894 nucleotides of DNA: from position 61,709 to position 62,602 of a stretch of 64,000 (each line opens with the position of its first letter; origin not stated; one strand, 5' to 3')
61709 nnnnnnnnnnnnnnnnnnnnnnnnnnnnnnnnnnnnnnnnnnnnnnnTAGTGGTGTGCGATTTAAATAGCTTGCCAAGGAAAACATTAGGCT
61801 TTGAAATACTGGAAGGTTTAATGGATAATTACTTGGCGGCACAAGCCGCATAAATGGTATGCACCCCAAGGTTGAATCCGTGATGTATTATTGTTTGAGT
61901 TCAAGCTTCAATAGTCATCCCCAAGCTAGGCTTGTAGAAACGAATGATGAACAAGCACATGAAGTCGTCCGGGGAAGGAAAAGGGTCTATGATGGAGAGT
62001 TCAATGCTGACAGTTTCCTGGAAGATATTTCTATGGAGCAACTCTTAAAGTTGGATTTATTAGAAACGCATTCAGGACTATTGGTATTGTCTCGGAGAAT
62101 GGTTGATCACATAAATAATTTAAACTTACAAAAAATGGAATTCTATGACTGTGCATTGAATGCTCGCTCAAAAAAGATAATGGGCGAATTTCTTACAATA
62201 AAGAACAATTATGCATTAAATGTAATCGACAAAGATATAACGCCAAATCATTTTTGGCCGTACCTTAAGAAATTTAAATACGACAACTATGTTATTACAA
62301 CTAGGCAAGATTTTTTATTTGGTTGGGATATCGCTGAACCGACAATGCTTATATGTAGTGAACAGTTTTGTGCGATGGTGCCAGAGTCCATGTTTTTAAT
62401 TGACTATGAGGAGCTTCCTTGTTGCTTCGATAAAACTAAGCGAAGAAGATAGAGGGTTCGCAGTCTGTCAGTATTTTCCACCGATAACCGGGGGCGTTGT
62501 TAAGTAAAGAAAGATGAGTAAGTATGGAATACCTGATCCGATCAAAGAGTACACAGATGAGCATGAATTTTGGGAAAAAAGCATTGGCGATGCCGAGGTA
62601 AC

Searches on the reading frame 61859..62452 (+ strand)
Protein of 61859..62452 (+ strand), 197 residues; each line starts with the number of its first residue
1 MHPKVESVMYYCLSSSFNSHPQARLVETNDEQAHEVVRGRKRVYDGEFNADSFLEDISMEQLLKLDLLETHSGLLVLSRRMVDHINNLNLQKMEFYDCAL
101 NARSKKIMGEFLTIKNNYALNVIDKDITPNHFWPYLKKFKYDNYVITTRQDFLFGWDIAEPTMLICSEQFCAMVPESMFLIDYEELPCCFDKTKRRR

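Call 78: search_protein_families(library=pfam, proteins=[window:61859-62452:+], max_evalue=0.001)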
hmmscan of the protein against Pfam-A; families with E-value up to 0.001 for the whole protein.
window:61859-62452:+ (197 aa): 1 family
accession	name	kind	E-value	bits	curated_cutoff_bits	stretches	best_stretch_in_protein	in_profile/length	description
PF07791.16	Imm11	-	0.00089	19.1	22.1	0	63-102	60-98/194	Immunity protein family (Imm11)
